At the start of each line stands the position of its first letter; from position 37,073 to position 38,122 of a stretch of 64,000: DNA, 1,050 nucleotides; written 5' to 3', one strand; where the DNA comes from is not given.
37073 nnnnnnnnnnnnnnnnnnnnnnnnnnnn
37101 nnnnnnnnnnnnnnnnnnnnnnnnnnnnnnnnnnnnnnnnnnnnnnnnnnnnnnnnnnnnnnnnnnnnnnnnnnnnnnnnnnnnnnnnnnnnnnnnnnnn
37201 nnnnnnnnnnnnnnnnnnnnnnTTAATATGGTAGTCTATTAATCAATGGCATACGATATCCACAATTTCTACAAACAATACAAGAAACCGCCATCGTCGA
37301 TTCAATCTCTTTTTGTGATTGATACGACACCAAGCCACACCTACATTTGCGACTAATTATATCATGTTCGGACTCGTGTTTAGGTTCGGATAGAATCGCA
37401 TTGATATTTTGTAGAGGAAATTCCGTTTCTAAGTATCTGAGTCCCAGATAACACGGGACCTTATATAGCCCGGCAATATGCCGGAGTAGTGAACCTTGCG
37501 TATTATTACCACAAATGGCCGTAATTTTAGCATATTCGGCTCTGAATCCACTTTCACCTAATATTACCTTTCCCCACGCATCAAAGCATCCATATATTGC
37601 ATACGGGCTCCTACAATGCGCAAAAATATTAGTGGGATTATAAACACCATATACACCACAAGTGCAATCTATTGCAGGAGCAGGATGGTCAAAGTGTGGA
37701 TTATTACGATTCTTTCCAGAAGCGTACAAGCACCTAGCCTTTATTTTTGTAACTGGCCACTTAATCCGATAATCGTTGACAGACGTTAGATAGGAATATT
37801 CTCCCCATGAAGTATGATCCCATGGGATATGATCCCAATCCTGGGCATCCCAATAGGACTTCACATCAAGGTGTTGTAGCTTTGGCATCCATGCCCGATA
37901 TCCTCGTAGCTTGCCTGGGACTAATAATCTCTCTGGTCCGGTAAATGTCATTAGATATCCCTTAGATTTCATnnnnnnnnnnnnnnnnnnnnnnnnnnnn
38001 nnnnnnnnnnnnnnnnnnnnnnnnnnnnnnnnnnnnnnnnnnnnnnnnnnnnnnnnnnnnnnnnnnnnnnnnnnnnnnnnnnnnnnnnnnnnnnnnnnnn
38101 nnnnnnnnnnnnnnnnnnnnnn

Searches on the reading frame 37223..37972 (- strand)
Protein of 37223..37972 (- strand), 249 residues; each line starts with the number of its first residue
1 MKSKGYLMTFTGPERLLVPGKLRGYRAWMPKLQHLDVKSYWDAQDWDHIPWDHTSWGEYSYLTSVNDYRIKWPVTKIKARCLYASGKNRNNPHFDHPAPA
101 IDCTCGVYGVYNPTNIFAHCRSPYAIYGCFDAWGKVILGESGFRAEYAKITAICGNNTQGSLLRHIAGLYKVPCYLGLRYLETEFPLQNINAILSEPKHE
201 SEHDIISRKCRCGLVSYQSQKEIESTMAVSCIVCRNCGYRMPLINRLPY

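Call 4: search_protein_families(library=pfam, proteins=[window:37223-37972:-], max_evalue=0.1)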
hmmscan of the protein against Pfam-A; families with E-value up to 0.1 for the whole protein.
window:37223-37972:- (249 aa): 0 families

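Call 5: search_protein_families(library=phrogs, proteins=[window:37223-37972:-], max_evalue=0.01)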
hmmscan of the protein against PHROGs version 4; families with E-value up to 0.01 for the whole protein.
window:37223-37972:- (249 aa): 0 families

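Call 9: search_dna_similar(query=window:37223-37972:-, collection=phages, mode=protein, max_rows=30, max_evalue=0.001)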
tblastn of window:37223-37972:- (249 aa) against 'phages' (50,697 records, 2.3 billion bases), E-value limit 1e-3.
Records with a match: 6; places in all: 6; records where one place covers at least 80% of the query: 0.
Best place of each record, by identity: <60% 6.
By first word of the organism name: Streptomyces 6.
By host as written in the record: Streptomyces lividans JI 1326 2; Streptomyces sp. 5a 2; Streptomyces mirabilis NRRL B-2400 1; Streptomyces turgidiscabies 1.
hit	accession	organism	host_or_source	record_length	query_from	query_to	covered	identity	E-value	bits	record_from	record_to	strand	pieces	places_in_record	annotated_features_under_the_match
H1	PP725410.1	Streptomyces phage GiJojo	Streptomyces mirabilis NRRL B-2400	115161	14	155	57%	29.6%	4e-9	62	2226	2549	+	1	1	5: hypothetical protein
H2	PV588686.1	Streptomyces phage pSt2308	Streptomyces turgidiscabies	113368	14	155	57%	27.5%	2e-7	57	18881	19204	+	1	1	hypothetical protein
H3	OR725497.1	Streptomyces phage LuckySocke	Streptomyces lividans JI 1326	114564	85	193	44%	27.6%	1e-7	58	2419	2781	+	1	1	6: hypothetical protein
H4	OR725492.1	Streptomyces phage Alone3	Streptomyces lividans JI 1326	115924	85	193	44%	27.6%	1e-7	58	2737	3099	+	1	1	7: hypothetical protein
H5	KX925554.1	Streptomyces phage BRock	Streptomyces sp. 5a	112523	95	155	24%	39.3%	6e-7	56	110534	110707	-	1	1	hypothetical protein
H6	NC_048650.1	Streptomyces phage BRock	Streptomyces sp. 5a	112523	95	155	24%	39.3%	6e-7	56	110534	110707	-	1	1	hypothetical protein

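Call 10: find_homologous_proteins(query=window:37223-37972:-, max_evalue=0.001)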
Query window:37223-37972:- (249 aa): 1 proteins with E <= 0.001 among 80 candidates.
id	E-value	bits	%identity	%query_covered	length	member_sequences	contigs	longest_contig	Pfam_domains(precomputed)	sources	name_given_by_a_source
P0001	4.5e-172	589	100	97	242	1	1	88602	-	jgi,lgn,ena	-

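Call 17: find_encoding_contigs(protein=P0001, flank=10000, max_places=6)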
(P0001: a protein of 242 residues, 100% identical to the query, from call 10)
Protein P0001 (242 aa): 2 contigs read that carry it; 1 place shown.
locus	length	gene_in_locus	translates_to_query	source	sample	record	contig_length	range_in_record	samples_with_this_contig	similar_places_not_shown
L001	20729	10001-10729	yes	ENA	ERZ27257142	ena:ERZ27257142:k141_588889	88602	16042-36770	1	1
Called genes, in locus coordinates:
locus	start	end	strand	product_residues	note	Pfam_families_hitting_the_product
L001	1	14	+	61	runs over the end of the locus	-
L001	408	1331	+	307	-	PF00112:Peptidase_C1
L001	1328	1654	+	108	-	-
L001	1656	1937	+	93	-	-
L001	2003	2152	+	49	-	-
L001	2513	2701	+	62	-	-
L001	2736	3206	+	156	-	PF00190:Cupin_1 (weak), PF07883:Cupin_2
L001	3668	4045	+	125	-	-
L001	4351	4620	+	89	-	-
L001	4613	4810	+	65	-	-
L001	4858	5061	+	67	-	-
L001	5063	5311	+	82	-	-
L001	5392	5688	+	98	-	-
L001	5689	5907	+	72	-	-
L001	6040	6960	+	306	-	PF01145:Band_7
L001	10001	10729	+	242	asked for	-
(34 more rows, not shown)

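Call 19: search_protein_representatives(alignment_id=A1)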
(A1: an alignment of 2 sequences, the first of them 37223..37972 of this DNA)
Query: 2 sequences, 254 profile positions. Proteins with E-value up to 0.001 (for the whole library): 2751; up to 1e-10: 379; up to 1e-30: 2. The best 150 are listed.
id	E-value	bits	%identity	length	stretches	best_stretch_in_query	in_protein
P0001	4.9e-150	514.5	-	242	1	8-254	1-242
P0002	4.2e-41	157.5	-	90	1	112-201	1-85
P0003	1.1e-27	113.5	-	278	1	4-190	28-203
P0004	6.1e-27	111.1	-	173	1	8-198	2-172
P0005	1.6e-26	109.8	-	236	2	93-203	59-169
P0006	2.5e-26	109.1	-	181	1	13-195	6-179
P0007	3.8e-25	105.3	-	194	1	14-189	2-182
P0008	2.5e-24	102.6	-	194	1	14-192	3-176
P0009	1.8e-23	99.8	-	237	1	9-199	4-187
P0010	2.2e-23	99.5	-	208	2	51-199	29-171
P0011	4.0e-23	98.6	-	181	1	15-193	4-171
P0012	1.9e-22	96.5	-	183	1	10-198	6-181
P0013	4.8e-22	95.1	-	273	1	16-201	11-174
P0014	2.7e-21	92.6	-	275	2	93-198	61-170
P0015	3.0e-21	92.5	-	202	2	87-201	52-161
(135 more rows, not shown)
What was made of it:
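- Family size is 2,751 representatives at E<=1e-3 and 379 at E<=1e-10 (call 19).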

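Call 20: predict_structure(alignment_id=A1)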
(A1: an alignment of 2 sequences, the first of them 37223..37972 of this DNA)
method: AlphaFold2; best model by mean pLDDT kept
length: 249 residues; sequences in the alignment: 2
mean_pLDDT: 33.6   pTM: 0.31
mean pLDDT of the five models: 33.6, 29.1, 28.6, 28.2, 27.6
residues with pLDDT >= 90: 0; 70-90: 0; 50-70: 0; < 50: 249
segments of 3 or more residues with pLDDT < 50: 1-249
pLDDT, mean of each block of 10 residues (from residue 1): 27 37 40 29 33 29 23 28 34 32 30 34 43 45 46 39 35 33 31 31 33 30 30 37 31
secondary structure, 60 per line:
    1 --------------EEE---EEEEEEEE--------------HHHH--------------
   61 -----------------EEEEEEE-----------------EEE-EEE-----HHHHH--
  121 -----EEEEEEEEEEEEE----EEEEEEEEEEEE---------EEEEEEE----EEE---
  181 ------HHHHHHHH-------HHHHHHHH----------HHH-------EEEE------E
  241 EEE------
elements in order: E15-17 E21-28 H43-46 E78-84 E102-104 E106-108 H114-118 E126-138 E143-154 E164-170 E175-177 H187-194 H202-209 E230-233 E240-243
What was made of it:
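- Tried and rejected: (3) An AF2 model from the two paralogs alone was useless, pLDDT 34 (call 20).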

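Call 24: search_protein_families(library=pfam, alignment_id=A2, max_evalue=0.01)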
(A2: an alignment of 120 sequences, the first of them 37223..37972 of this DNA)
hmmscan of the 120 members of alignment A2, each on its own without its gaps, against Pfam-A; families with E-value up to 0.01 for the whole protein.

A. member 1, window:37223-37972:- (249 aa): 0 families

B. families by the number of members that match (of 120 scanned): 4 families
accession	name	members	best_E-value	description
PF06791.18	TMP_2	1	0.0013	Prophage tail length tape measure protein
PF05325.16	DUF730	1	0.0018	Protein of unknown function (DUF730)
PF19550.4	DUF6073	1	0.0063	Family of unknown function (DUF6073)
PF05356.16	Phage_Coat_B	1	0.0067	Inovirus Coat protein B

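Call 25: search_solved_structures(query=A2, max_evalue=10, show_alignments=2)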
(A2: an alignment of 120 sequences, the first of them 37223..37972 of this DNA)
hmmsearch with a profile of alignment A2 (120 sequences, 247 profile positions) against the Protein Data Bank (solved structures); distinct sequences matched with E-value up to 10: 4.
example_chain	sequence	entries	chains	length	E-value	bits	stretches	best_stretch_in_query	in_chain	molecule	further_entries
8wox_A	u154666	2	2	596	0.85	12.1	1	148-207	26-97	Angiotensin-converting enzyme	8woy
8woz_A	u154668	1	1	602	0.86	12.1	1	148-207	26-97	Angiotensin-converting enzyme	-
3cwf_A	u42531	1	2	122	1.3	11.6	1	124-155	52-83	Alkaline phosphatase synthesis sensor protein phoR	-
3moi_A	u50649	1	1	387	1.3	11.5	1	144-188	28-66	Probable dehydrogenase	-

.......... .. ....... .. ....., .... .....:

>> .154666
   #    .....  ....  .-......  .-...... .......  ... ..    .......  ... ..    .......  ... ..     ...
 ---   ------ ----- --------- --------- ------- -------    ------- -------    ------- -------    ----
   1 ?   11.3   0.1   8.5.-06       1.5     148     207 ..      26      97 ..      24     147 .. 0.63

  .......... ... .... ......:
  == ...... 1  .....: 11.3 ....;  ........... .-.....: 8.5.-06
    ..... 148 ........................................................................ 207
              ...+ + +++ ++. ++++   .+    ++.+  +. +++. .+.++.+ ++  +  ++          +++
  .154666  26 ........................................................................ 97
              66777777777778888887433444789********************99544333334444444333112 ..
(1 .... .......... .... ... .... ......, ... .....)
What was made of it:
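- The family profile finds no PDB sequence (call 25). hhalign probability against DUF7666 is only 13.6%.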

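Call 28: search_protein_families(library=phrogs, alignment_id=A2, max_evalue=0.001)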
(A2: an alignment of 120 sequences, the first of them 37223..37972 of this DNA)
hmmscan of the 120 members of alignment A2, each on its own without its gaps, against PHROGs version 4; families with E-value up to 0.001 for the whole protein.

A. member 1, window:37223-37972:- (249 aa): 0 families

B. families by the number of members that match (of 120 scanned): 0 families

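Call 29: search_protein_families(library=ncbifam, alignment_id=A2, max_evalue=0.001)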
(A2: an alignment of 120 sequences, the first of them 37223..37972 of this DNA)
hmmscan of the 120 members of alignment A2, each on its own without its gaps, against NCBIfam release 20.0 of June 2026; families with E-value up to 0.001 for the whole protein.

A. member 1, window:37223-37972:- (249 aa): 0 families

B. families by the number of members that match (of 120 scanned): 1 family
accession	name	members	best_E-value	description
NF033612.0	AAC_3_VIa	1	3.1e-05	aminoglycoside N-acetyltransferase AAC(3)-VIa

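Call 34: find_related_loci(query=A3, collection=viral_contigs, flank=6000)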
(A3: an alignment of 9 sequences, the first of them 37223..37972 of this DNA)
Query A3 (249 aa) in viral_contigs; peptide patterns used: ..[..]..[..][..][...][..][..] (x = any residue, [..] = any of these).
22 stretches matched a pattern; 11 encode a relative of the query (tblastn E <= 1e-3); 11 distinct loci.
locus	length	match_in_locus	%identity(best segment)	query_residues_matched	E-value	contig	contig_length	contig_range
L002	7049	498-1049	36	14-197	4e-29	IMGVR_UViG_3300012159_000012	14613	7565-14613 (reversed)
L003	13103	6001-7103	32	17-203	1e-19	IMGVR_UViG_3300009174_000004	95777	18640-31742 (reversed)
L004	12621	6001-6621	25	17-198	3e-12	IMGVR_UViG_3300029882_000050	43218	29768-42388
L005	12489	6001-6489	29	9-191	2e-12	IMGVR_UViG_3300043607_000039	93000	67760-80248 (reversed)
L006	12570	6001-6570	25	12-209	2e-11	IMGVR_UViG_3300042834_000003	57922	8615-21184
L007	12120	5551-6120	30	8-201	1e-20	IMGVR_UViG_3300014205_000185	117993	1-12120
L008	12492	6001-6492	28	11-194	3e-11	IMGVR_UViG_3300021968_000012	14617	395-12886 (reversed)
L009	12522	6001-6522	27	11-203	2e-11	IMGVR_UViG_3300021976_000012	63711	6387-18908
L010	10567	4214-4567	28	102-206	1e-8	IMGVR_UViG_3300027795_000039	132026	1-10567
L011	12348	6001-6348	30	96-201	2e-7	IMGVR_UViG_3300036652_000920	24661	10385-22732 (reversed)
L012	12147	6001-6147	44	102-153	2e-5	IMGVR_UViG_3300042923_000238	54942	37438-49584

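Call 35: predict_structure(alignment_id=A2)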
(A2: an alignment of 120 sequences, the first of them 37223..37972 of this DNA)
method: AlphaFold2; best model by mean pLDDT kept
length: 249 residues; sequences in the alignment: 120
mean_pLDDT: 78.7   pTM: 0.72
mean pLDDT of the five models: 78.7, 78.7, 78.3, 76.3, 76.2
residues with pLDDT >= 90: 120; 70-90: 44; 50-70: 55; < 50: 30
segments of 3 or more residues with pLDDT < 50: 1-3, 224-231, 240-249
pLDDT, mean of each block of 10 residues (from residue 1): 61 71 96 65 66 78 93 96 74 83 94 93 94 95 96 94 95 97 96 78 51 53 47 52 45
secondary structure, 60 per line:
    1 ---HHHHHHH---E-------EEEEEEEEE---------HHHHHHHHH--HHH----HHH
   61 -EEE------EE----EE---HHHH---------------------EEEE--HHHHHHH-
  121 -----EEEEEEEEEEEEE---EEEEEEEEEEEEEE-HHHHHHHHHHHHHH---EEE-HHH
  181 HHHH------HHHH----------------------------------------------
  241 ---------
elements in order: H4-10 E22-30 H40-48 E62-64 H82-85 E107-110 H113-119 E126-138 E142-155 H157-170 E174-176 H178-184 H191-194
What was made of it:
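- The AF2 model has pLDDT 78.7, with the core mostly above 90 (call 35).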

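Call 39: find_homologous_proteins(query=A2, max_evalue=0.00001)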
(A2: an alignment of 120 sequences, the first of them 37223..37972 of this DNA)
Query A2 (120 sequences) (249 aa, profile of the alignment): 37 proteins with E <= 0.00001 among 4317 candidates.
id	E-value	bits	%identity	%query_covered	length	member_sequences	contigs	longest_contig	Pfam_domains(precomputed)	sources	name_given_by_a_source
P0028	1.2e-51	194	32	77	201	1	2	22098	-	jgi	jgi:hypothetical protein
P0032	4.6e-50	188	32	73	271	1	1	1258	-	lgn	-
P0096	7.7e-50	188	26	71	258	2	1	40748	-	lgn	-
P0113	1.3e-49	187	33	58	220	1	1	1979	-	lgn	-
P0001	6.9e-46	175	100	97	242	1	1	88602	-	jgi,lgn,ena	-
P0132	3.2e-45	172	31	73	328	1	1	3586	-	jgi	jgi:hypothetical protein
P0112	4.2e-45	172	28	75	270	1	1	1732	-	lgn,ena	-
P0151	1.4e-44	170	30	71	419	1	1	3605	-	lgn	-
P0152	2.2e-44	170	32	55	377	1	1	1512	-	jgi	-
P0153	2.6e-44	169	32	57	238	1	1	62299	-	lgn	-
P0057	9.0e-44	168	33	44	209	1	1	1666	-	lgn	-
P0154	3.0e-43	166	32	74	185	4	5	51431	-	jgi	-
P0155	3.7e-42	162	33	60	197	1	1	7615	-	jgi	jgi:hypothetical protein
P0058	3.1e-41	159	32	62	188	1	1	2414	-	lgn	-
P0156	2.1e-39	153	28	73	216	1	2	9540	-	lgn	-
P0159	2.6e-37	147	28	78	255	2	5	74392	-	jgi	-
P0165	4.1e-33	133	37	21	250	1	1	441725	-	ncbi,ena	-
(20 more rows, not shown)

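Call 41: find_encoding_contigs(protein=P0165, flank=10000, max_places=3)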
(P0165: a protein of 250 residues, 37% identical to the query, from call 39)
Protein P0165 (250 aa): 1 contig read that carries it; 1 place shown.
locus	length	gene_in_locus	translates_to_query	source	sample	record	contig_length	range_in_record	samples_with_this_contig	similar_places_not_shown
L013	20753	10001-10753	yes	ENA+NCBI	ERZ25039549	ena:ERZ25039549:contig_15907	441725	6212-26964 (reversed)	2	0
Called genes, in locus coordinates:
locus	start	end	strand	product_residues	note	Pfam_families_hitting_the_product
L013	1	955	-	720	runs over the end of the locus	PF13089:PP_kinase_N, PF02503:PP_kinase, PF17941:PP_kinase_C_1, PF13091:PLDc_2 (faint), PF13090:PP_kinase_C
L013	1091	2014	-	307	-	PF13302:Acetyltransf_3 (faint), PF13527:Acetyltransf_9 (faint), PF14542:Acetyltransf_CG (faint), PF00583:Acetyltransf_1, PF13673:Acetyltransf_10, PF13508:Acetyltransf_7, PF08445:FR47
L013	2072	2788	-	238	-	PF21695:GlnR_1st, PF00486:Trans_reg_C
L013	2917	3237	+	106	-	-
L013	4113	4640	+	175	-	PF14340:DUF4395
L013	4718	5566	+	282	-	PF00581:Rhodanese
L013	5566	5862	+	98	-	PF07210:DUF1416, PF13620:CarboxypepD_reg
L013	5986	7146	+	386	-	PF12768:Rax2 (faint), PF13360:PQQ_2 (faint)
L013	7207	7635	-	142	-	PF02580:Tyr_Deacylase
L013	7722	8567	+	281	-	PF05853:BKACE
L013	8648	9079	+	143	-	PF04892:VanZ-LLP1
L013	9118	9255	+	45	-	-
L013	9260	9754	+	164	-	PF08768:THAP4_heme-bd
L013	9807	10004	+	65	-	-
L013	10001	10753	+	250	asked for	-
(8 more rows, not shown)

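Call 42: find_encoding_contigs(protein=P0159, flank=8000, max_places=3)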
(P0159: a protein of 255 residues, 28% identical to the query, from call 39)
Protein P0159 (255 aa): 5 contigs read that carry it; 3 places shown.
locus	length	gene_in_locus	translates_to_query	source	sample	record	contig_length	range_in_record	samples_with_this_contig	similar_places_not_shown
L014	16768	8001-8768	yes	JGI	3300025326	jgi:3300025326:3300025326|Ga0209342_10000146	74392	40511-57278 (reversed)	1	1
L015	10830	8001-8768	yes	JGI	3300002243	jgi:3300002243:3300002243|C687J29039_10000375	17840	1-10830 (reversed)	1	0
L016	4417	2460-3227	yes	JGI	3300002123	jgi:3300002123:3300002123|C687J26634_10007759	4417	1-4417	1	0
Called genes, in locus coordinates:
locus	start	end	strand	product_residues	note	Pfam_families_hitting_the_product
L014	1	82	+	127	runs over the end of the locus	-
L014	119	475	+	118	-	-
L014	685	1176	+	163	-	-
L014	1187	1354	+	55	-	PF27839:FxSxx-COOH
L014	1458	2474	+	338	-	PF01145:Band_7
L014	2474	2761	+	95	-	-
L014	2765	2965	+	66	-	-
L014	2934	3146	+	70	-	-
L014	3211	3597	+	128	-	PF03995:Inhibitor_I36 (weak)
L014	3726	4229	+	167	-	-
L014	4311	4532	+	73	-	-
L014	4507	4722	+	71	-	-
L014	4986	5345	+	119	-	PF19698:DUF6197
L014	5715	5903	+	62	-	-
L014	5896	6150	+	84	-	-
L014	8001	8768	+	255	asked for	-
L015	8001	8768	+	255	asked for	-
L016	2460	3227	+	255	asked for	-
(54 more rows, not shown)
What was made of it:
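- The position lies among early accessory genes (calls 17, 42).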

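Call 48: fold_search(model_id=the predicted structure, library=pdb)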
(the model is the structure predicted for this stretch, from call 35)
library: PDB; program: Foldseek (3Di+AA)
matches with E <= 10: 22; with E <= 0.001: 0
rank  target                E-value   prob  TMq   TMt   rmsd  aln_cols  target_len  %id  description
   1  2k5g_MODEL_1_A        5.0e-01  0.02  0.11  0.13  16.4       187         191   11  Solution NMR structure of protein encoded by gene BPP1335 from Bordetella parapertussis: Northeast Structural  (released 2008-09-02)
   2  3bzr                  3.0e+00  0.03  0.10  0.18   6.1        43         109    9  Crystal structure of EscU C-terminal domain with N262D mutation, Space group P 41 21 2 (released 2008-04-22)
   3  5xev                  4.3e+00  0.06  0.11  0.07   8.3        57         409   16  Crystal Structure of a novel Xaa-Pro dipeptidase from Deinococcus radiodurans (released 2017-10-18)
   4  3bzt                  4.3e+00  0.01  0.10  0.19   9.0        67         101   18  Crystal structural of the mutated P263A EscU C-terminal domain (released 2008-04-22)
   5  2w0r                  5.5e+00  0.02  0.10  0.17   5.3        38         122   16  Crystal structure of the mutated N263D YscU C-terminal domain (released 2008-11-04)
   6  2jlh                  6.6e+00  0.04  0.10  0.19   5.1        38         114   18  Crystal Structure of the Cytoplasmic domain of Yersinia Pestis YscU N263A mutant (released 2009-02-03)
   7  1msv_B                6.6e+00  0.01  0.10  0.08  17.2       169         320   10  The S68A S-adenosylmethionine decarboxylase proenzyme processing mutant. (released 2003-03-11)
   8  3t7y_A                7.0e+00  0.02  0.10  0.21   6.5        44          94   18  Structure of an autocleavage-inactive mutant of the cytoplasmic domain of CT091, the YscU homologue of Chlamydia trach (released 2011-11-16)
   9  2jlj                  7.5e+00  0.03  0.10  0.19   5.1        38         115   18  Crystal Structure of the cytoplasmic domain of Yersinia pestis YscU N263A P264A mutant (released 2009-02-03)
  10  9ffk_A                7.5e+00  0.01  0.09  0.05   7.7        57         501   16  Vanillyl alcohol oxidase from Novosphingobium sp in complex with vanillyl alcohol (released 2025-01-15)
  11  5zgo_A                8.0e+00  0.08  0.09  0.13   2.1        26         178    8  Crystal structure of APRT2 from Thermus thermophilus HB8 (released 2019-03-06)
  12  1qhh_B                8.0e+00  0.01  0.09  0.09  11.8        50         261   18  STRUCTURE OF DNA HELICASE WITH ADPNP (released 1999-07-13)
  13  1rf4_A                8.0e+00  0.01  0.10  0.07  10.0        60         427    5  Structural Studies of Streptococcus pneumoniae EPSP Synthase, Tetrahedral intermediate Bound State (released 2004-02-17)
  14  8diq_F                8.5e+00  0.01  0.06  0.05  13.3        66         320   14  Tubulin-RB3_SLD-TTL in complex with SB226 (released 2023-01-18)
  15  5d0n                  9.0e+00  0.02  0.08  0.08  11.6        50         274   14  Crystal structure of maize PDRP bound with AMP (released 2016-02-24)
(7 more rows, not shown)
